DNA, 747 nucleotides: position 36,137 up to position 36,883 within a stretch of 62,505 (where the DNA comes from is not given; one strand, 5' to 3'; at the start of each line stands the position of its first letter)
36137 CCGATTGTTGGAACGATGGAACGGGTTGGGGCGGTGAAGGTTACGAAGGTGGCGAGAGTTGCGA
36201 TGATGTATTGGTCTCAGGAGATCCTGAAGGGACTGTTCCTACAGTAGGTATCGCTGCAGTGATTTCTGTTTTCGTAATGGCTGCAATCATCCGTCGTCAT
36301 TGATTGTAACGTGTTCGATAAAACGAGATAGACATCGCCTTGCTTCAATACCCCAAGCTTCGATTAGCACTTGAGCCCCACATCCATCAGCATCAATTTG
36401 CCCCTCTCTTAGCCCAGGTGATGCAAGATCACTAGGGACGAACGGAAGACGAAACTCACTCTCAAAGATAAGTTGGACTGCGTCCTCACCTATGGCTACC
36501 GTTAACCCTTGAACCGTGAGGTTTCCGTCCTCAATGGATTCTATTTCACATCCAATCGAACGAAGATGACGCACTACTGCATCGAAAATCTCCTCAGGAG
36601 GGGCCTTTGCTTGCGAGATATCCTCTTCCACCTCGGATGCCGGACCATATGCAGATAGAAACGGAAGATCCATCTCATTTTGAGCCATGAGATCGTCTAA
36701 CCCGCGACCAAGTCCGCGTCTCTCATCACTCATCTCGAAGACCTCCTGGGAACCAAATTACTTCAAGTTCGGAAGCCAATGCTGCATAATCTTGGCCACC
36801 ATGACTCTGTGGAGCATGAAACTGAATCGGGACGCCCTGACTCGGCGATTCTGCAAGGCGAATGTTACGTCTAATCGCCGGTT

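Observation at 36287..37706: Soj-type ParA coupled to a partner that keeps only the ParB N-terminal activating peptide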

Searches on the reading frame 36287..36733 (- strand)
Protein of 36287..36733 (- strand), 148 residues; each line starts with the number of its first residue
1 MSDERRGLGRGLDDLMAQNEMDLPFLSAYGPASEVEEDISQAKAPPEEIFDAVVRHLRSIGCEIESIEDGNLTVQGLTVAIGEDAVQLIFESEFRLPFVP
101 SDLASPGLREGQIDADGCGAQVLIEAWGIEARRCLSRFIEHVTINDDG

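Call 3: search_protein_families(library=pfam, proteins=[window:36287-36733:-], max_evalue=1)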
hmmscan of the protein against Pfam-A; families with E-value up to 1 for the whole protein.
window:36287-36733:- (148 aa): 1 family
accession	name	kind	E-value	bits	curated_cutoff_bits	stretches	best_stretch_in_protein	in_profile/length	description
PF21332.3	AmiR_N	-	0.22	12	27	1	45-67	8-30/111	AmiR, N-terminal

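Call 4: search_protein_families(library=ncbifam, proteins=[window:36287-36733:-], max_evalue=1)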
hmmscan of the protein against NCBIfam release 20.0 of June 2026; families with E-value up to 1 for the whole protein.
window:36287-36733:- (148 aa): 0 families

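Call 5: search_solved_structures(query=window:36287-36733:-, max_evalue=10, show_alignments=3)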
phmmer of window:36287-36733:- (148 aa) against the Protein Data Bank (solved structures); distinct sequences matched with E-value up to 10: 2.
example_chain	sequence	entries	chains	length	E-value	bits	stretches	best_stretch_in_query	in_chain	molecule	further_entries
9szu_A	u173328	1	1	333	0.18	14.9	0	38-85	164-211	PLZ2.3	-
3rmt_A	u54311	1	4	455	1.2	12.3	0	30-80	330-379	3-phosphoshikimate 1-carboxyvinyltransferase 1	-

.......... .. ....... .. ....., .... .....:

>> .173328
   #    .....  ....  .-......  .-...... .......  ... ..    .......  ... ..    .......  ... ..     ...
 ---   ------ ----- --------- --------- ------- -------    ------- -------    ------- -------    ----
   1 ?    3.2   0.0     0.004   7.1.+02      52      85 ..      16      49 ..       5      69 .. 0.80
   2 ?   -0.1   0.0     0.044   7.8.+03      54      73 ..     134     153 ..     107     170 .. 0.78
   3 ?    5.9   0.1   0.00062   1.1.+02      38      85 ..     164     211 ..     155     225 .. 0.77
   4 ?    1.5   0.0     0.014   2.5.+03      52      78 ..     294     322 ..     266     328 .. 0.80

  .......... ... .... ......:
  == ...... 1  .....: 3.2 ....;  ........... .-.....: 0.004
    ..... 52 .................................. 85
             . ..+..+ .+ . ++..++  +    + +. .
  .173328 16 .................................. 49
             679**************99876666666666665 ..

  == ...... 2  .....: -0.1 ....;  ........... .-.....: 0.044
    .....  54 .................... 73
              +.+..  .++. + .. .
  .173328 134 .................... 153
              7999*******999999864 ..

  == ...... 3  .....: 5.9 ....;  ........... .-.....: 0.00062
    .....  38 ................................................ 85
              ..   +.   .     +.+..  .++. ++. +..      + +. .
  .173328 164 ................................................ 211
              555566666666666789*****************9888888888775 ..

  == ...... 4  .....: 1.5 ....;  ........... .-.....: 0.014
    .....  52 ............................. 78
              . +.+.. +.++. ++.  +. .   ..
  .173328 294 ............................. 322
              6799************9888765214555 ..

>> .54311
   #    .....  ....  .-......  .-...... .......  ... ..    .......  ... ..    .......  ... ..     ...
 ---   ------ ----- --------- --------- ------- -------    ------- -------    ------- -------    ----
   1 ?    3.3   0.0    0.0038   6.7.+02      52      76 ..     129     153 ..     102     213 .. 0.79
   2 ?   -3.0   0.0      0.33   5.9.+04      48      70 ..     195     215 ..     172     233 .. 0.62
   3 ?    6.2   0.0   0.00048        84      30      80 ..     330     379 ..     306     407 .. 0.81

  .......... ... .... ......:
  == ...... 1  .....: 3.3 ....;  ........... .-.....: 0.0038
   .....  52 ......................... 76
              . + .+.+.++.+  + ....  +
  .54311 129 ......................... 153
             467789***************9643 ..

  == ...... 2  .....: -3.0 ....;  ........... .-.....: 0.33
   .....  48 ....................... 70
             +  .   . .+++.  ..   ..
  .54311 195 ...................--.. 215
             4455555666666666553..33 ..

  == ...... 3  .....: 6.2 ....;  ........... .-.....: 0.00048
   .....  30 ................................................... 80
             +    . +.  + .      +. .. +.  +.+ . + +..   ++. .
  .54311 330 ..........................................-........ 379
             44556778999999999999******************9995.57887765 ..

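Call 6: find_homologous_proteins(query=window:36287-36733:-, max_evalue=0.01)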
Query window:36287-36733:- (148 aa): 42 proteins with E <= 0.01 among 91 candidates.
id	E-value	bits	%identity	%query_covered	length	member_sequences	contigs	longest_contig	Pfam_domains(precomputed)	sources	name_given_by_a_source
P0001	5.4e-91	320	99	100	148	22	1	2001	-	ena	-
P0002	6.4e-88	310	97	100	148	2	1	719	-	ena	-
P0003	1.2e-81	290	90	100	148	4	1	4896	-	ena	-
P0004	1.7e-79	283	86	99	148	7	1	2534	-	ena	-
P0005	1.2e-76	273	85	99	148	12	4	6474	-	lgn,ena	-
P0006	1.4e-73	263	82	99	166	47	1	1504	-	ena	-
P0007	4.1e-69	249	79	98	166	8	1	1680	-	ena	-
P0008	3.7e-60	220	69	99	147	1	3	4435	-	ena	-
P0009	1.1e-59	218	68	99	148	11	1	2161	-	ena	-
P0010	3.4e-57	210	66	100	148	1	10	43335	-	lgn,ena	-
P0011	4.5e-57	210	64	99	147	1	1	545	-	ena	-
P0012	6.0e-57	210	66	99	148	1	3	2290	-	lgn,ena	-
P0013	6.2e-57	209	68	99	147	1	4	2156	-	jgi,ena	-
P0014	6.2e-57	209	68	99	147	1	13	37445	-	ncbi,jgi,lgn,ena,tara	tara:strand:+ start:6926 stop:7369 length:444 start_codon:yes stop_codon:yes gene_type:complete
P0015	9.0e-57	209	66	100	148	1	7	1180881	-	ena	-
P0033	8.4e-42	160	55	99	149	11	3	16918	-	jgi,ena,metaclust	metaclust:\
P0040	1.8e-21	94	43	93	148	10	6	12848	-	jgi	jgi:hypothetical protein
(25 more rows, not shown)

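Call 11: find_encoding_contigs(protein=P0040, flank=6000, max_places=4)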
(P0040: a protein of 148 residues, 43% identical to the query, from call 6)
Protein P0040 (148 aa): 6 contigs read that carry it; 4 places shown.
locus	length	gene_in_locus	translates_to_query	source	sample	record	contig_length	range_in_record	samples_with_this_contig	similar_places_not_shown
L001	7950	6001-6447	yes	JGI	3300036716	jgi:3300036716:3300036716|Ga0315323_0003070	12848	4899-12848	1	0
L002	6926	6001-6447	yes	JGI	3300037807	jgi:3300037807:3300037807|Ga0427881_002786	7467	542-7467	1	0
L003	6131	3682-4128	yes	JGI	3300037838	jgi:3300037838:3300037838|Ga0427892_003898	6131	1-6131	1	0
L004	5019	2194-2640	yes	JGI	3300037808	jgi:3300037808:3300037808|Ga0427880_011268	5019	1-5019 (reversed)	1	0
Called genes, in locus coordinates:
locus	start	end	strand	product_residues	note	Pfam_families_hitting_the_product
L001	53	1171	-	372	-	PF18030:Rimk_N, PF14397:ATPgrasp_ST (faint), PF02222:ATP-grasp (weak), PF02655:ATP-grasp_3, PF02955:GSH-S_ATP, PF08443:RimK, PF07478:Dala_Dala_lig_C (weak)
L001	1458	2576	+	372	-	-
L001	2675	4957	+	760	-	PF02037:SAP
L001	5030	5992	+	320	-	PF00142:Fer4_NifH (weak), PF01656:CbiA, PF06564:CBP_BcsQ (weak), PF09140:MipZ (weak), PF10609:ParA, PF13614:AAA_31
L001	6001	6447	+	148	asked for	-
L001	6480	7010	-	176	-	-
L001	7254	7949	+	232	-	?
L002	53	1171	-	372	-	PF18030:Rimk_N, PF14397:ATPgrasp_ST (faint), PF02222:ATP-grasp (weak), PF02655:ATP-grasp_3, PF02955:GSH-S_ATP, PF08443:RimK, PF07478:Dala_Dala_lig_C (weak)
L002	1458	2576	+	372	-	-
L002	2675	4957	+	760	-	PF02037:SAP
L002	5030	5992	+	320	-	PF00142:Fer4_NifH (weak), PF01656:CbiA, PF06564:CBP_BcsQ (weak), PF09140:MipZ (weak), PF10609:ParA, PF13614:AAA_31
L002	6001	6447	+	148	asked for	-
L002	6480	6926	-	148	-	?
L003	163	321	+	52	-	-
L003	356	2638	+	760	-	PF02037:SAP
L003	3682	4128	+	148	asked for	-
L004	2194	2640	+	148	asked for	-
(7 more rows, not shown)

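Call 12: find_encoding_contigs(protein=P0015, flank=8000, max_places=3)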
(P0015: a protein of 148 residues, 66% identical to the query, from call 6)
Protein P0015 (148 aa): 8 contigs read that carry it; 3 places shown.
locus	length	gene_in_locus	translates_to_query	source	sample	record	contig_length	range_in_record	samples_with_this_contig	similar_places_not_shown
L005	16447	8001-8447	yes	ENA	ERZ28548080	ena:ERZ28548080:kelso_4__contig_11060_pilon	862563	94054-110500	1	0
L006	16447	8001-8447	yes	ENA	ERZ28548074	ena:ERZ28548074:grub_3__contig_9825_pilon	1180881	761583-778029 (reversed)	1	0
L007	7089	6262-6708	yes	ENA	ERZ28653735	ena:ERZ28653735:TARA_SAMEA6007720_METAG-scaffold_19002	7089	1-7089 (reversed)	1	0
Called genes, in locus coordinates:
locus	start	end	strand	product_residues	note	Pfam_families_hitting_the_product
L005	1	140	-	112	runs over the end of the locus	-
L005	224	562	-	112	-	-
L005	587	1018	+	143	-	PF14520:HHH_5 (weak)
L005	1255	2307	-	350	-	PF00589:Phage_integrase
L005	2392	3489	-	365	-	PF18030:Rimk_N, PF03133:TTL (faint), PF02655:ATP-grasp_3, PF02955:GSH-S_ATP, PF08443:RimK, PF02222:ATP-grasp (weak), PF07478:Dala_Dala_lig_C (weak), PF02080:TrkA_C (weak), +1 more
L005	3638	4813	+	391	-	-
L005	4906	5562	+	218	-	PF02037:SAP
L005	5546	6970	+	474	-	-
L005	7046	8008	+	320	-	PF10609:ParA, PF00142:Fer4_NifH (weak), PF01656:CbiA, PF02374:ArsA_ATPase (faint), PF09140:MipZ, PF13614:AAA_31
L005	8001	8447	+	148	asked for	-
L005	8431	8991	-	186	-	-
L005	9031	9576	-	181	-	PF01472:PUA, PF26292:PUA_elF2D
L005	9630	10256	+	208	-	PF01557:FAA_hydrolase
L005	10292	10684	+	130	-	PF01201:Ribosomal_S8e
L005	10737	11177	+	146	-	PF01922:SRP19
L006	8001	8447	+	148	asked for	-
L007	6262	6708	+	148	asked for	-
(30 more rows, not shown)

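Call 13: find_encoding_contigs(protein=P0033, flank=6000, max_places=3)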
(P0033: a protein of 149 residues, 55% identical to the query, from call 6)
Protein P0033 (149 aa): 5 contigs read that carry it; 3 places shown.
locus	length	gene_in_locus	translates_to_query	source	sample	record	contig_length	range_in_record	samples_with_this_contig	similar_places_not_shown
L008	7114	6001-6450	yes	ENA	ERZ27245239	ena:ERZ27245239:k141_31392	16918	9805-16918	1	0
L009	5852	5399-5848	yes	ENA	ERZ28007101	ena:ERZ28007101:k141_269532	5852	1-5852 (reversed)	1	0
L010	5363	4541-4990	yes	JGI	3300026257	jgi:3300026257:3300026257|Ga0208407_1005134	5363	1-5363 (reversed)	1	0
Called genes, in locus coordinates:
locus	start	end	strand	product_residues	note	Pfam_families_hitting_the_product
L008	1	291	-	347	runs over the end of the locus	PF00589:Phage_integrase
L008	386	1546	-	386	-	PF18030:Rimk_N, PF03133:TTL (faint), PF14397:ATPgrasp_ST (faint), PF02655:ATP-grasp_3, PF02955:GSH-S_ATP, PF08443:RimK, PF02080:TrkA_C (weak)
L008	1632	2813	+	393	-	-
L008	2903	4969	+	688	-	PF02037:SAP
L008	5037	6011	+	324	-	PF00142:Fer4_NifH (weak), PF01656:CbiA, PF02374:ArsA_ATPase (faint), PF09140:MipZ, PF10609:ParA (weak), PF13614:AAA_31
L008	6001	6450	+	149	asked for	-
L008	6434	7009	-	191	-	-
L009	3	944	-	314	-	?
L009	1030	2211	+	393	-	-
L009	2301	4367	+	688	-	PF02037:SAP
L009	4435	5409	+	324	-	PF00142:Fer4_NifH (weak), PF01656:CbiA, PF02374:ArsA_ATPase (faint), PF09140:MipZ, PF10609:ParA (weak), PF13614:AAA_31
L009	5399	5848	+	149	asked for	-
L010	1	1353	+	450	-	?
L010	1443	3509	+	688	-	PF02037:SAP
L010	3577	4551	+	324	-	PF00142:Fer4_NifH (weak), PF01656:CbiA, PF02374:ArsA_ATPase (faint), PF09140:MipZ, PF10609:ParA (weak), PF13614:AAA_31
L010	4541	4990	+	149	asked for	-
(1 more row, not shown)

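Call 15: predict_structure(alignment_id=A1)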
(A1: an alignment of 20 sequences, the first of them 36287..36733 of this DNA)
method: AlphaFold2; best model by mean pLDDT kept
length: 148 residues; sequences in the alignment: 20
mean_pLDDT: 80.0   pTM: 0.65
mean pLDDT of the five models: 80.0, 79.2, 79.2, 79.1, 78.7
residues with pLDDT >= 90: 81; 70-90: 22; 50-70: 29; < 50: 16
segments of 3 or more residues with pLDDT < 50: 1-6, 33-40
pLDDT, mean of each block of 10 residues (from residue 1): 48 53 55 49 82 95 83 93 94 94 90 95 94 95 81
secondary structure, 60 per line:
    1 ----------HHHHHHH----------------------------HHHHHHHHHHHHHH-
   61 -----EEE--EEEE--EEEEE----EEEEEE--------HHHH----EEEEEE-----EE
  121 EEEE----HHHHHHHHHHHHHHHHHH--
elements in order: H11-17 H46-59 E66-68 E71-74 E77-81 E86-91 H100-103 E108-113 E119-124 H129-146

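Call 17: search_protein_representatives(protein=window:36287-36733:-)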
Query: 148 residues. Proteins with E-value up to 0.001 (for the whole library): 44; up to 1e-10: 20; up to 1e-30: 1. The best 44 are listed.
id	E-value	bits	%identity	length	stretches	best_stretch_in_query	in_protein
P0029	3.5e-54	198.9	61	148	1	1-147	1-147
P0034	1.4e-28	115.8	59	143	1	1-100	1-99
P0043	5.1e-27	110.8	49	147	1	1-141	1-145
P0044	1.2e-26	109.6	48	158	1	4-144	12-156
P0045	1.8e-24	102.5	42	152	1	1-147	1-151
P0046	1.5e-22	96.3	48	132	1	6-143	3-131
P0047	1.6e-19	86.5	44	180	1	5-141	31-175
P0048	3.1e-19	85.5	42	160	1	1-144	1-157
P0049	4.8e-18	81.7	39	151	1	4-140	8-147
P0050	5.7e-18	81.4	44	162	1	4-141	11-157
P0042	3.6e-15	72.3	87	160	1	1-45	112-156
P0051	6.7e-15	71.5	75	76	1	1-48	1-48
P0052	1.1e-13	67.5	36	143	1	4-143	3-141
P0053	1.8e-13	66.8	37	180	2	45-141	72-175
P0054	3.1e-13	66.1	34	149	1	6-144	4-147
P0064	8.4e-08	48.5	33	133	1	9-141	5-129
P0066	2.4e-07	47.0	33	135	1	9-144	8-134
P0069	7.3e-07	45.4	34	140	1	8-143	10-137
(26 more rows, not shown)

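Call 19: fold_search(model_id=the predicted structure, library=pdb)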
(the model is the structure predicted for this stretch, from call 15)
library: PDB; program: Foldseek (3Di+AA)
matches with E <= 10: 820; with E <= 0.001: 0
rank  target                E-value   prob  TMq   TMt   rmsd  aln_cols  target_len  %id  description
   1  2bsh_B                2.2e-02  0.96  0.39  0.47   5.3       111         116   16  Crystal structure of the type III secretion chaperone SycT from Yersinia enterocolitica (crystal form 2) (released 2005-08-15)
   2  1s28_A                3.1e-02  0.91  0.35  0.39   8.5       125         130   10  Crystal Structure of AvrPphF ORF1, the Chaperone for the Type III Effector AvrPphF ORF2 from P. syringae (released 2004-09-14)
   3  8otz_2                2.1e-01  0.21  0.23  0.15   8.8        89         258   13  48-nm repeat of the native axonemal doublet microtubule from bovine sperm (released 2023-11-22)
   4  5ezv_C                2.2e-01  0.13  0.23  0.09  14.4       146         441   12  X-ray crystal structure of AMP-activated protein kinase alpha-2/alpha-1 RIM chimaera (alpha-2(1-347)/alpha-1(349-401)/ (released 2016-03-09)
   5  3tu3_A                2.5e-01  0.20  0.25  0.29   9.1       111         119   14  1.92 Angstrom resolution crystal structure of the full-length SpcU in complex with full-length ExoU from the type III  (released 2012-05-23)
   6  8yqt_C                2.9e-01  0.23  0.28  0.15   8.0       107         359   10  African swine fever virus RNA Polymerase-M1249L complex2 (released 2024-11-06)
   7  8cba                  3.0e-01  0.63  0.29  0.23   3.3        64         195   12  Crystal structure of N-terminal domain of TraF, protein of a type IV secretion system from E.faecalis (pIP501) (released 2024-02-07)
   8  6eri_Az               3.2e-01  0.07  0.16  0.13  15.6       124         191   10  Structure of the chloroplast ribosome with chl-RRF and hibernation-promoting factor (released 2018-04-18)
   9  9a5g_A                3.9e-01  0.06  0.15  0.13  16.8       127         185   16  Integrative model of RRF-YTWF by crosslinking MS and deep learning (released 2024-09-18)
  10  5xxb_H                3.9e-01  0.06  0.13  0.11  12.1        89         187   18  Large subunit of Toxoplasma gondii ribosome (released 2017-08-30)
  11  4qfr_A                4.1e-01  0.16  0.23  0.11  13.2       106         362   10  Structure of AMPK in complex with Cl-A769662 activator and STAUROSPORINE inhibitor (released 2014-08-06)
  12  4qfg_A                4.1e-01  0.15  0.23  0.11  13.9       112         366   10  Structure of AMPK in complex with STAUROSPORINE inhibitor and in the absence of a synthetic activator (released 2014-08-06)
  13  7oba_A                4.1e-01  0.12  0.21  0.03  15.2       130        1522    9  Cryo-EM structure of human RNA Polymerase I in complex with RRN3 (released 2021-12-08)
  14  9gef_A                4.4e-01  0.15  0.22  0.06   6.4        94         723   14  Experimental localization of metal-binding sites reveals the role of metal ions in the delafloxacin-stabilized Strepto (released 2024-10-16)
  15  3pu2_F                4.4e-01  0.06  0.19  0.19  13.8       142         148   12  Crystal Structure of the Q3J4M4_RHOS4 protein from Rhodobacter sphaeroides. Northeast Structural Genomics Consortium T (released 2010-12-15)
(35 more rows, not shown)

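Call 22: find_related_loci(query=A1, collection=genome_contigs, flank=6000)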
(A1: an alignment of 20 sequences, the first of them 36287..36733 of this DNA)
Query A1 (148 aa) in genome_contigs; peptide patterns used: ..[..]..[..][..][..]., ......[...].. (x = any residue, [..] = any of these).
101 stretches matched a pattern; 31 encode a relative of the query (tblastn E <= 1e-3); 31 distinct loci.
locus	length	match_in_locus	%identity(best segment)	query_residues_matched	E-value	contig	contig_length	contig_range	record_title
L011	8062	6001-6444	92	1-148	7e-90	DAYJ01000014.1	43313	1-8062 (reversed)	MAG TPA_asm: Euryarchaeota archaeon UBA40 UBA40_contig_26268, whole genome shotgun sequence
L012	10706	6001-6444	91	1-148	2e-88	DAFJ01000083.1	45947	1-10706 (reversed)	MAG TPA_asm: Euryarchaeota archaeon UBA251 UBA251_contig_28103, whole genome shotgun sequence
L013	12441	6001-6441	86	1-147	2e-82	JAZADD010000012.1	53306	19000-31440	MAG: Thermoplasmatota archaeon isolate XB_MAG72 DB_MAG72_0012, whole genome shotgun sequence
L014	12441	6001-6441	82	1-147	6e-80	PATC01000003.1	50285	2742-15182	MAG: Methanobacteriota archaeon isolate SAT165 175519, whole genome shotgun sequence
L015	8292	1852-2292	70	1-147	3e-68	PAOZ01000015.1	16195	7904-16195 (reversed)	MAG: Methanobacteriota archaeon isolate SP175 MHASMcontig_1544566, whole genome shotgun sequence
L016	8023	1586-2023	68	1-146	3e-64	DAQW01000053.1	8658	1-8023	MAG TPA_asm: Euryarchaeota archaeon UBA39 UBA39_contig_48072, whole genome shotgun sequence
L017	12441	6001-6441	64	1-147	6e-63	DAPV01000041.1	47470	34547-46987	MAG TPA_asm: Euryarchaeota archaeon UBA125 UBA125_contig_1779, whole genome shotgun sequence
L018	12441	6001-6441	63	1-147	2e-62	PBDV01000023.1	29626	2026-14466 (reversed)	MAG: Methanobacteriota archaeon isolate SP338 66327, whole genome shotgun sequence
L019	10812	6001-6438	64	1-146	3e-62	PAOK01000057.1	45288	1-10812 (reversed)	MAG: Methanobacteriota archaeon isolate SAT218 160666, whole genome shotgun sequence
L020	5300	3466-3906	62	1-147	1e-59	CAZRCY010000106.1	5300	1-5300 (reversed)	MAG TPA_asm: uncultured Candidatus Poseidoniales archaeon isolate binchicken_co76_80 genome assembly, contig: NODE_20436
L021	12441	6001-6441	62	1-147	3e-58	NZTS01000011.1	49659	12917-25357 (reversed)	MAG: Methanobacteriota archaeon isolate EAC106 14999, whole genome shotgun sequence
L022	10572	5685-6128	56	1-147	1e-50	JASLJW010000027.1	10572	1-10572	MAG: Candidatus Thalassarchaeaceae archaeon isolate ETNP1_MAG_13 c_000000153580, whole genome shotgun sequence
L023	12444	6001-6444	54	1-147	4e-48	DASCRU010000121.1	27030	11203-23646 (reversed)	MAG TPA_asm: Candidatus Thalassarchaeaceae archaeon isolate Ts_MAG_12 c_000000433314, whole genome shotgun sequence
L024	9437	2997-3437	65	1-147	2e-64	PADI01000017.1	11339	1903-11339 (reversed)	MAG: Methanobacteriota archaeon isolate NAT150 MHASMcontig_316357, whole genome shotgun sequence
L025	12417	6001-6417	40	5-141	8e-27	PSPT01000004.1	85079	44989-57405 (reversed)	MAG: Methanobacteriota archaeon isolate Guaymas_26 scaffold_173, whole genome shotgun sequence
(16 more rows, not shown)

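Call 48: search_protein_families(library=pfam, alignment_id=A2, max_evalue=1)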
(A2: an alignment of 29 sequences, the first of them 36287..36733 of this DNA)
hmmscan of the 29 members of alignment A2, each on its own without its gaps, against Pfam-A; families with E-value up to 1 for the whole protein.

A. member 1, window:36287-36733:- (148 aa): 1 family
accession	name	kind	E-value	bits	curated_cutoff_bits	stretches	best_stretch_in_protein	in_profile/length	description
PF21332.3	AmiR_N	-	0.22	12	27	1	45-67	8-30/111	AmiR, N-terminal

B. families by the number of members that match (of 29 scanned): 7 families
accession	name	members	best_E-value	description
PF07533.21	BRK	1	0.025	BRK domain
PF23165.1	zf-C2H2_FBX41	1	0.036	F-box only protein 41 C2H2 zinc finger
PF20933.2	HpHbR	1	0.049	Haptoglobin-hemoglobin receptor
PF11268.13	DUF3071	1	0.069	Protein of unknown function (DUF3071)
PF18532.6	DUF5621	1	0.071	Domain of unknown function (DUF5621)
PF21332.3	AmiR_N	1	0.22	AmiR, N-terminal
PF06186.16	DUF992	1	0.23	Protein of unknown function (DUF992)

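Call 67: find_encoding_contigs(protein=P0066, flank=5000, max_places=3)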
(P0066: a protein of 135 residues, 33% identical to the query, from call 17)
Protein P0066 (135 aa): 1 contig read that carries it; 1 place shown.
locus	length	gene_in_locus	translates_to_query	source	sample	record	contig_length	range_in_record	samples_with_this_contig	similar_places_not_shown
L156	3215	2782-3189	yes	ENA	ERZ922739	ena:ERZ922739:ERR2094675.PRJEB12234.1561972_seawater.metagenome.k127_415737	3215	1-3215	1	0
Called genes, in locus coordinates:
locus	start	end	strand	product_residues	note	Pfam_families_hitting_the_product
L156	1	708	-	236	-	?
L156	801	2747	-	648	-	-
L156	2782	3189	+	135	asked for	-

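Call 68: find_encoding_contigs(protein=P0069, flank=5000, max_places=3)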
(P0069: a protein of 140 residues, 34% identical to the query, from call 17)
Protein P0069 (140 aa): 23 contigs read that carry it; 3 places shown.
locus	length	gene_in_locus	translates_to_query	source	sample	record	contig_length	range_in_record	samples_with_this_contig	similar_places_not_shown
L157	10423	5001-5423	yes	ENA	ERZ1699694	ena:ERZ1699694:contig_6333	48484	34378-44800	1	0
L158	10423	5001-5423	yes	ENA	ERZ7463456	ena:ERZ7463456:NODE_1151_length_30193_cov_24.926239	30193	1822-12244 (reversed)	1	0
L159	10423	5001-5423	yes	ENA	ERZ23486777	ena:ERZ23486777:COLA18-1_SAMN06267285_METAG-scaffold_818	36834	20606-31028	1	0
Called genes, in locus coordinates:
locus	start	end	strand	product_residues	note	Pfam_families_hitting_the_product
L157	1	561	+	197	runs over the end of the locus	PF03952:Enolase_N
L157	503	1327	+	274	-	PF00113:Enolase_C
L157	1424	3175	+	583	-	PF18042:ORF_12_N (faint), PF02469:Fasciclin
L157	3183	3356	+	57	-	-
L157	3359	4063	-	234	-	PF07690:MFS_1, PF00083:Sugar_tr (weak)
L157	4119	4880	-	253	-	PF00083:Sugar_tr (weak), PF07690:MFS_1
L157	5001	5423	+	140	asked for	-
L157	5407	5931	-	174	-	-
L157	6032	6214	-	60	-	PF26292:PUA_elF2D (weak)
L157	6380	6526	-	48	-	-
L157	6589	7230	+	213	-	PF01557:FAA_hydrolase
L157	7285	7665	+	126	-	PF01201:Ribosomal_S8e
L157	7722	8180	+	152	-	PF01922:SRP19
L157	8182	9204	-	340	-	PF01063:Aminotran_4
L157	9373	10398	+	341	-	PF03104:DNA_pol_B_exo1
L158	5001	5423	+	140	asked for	-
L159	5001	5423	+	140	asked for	-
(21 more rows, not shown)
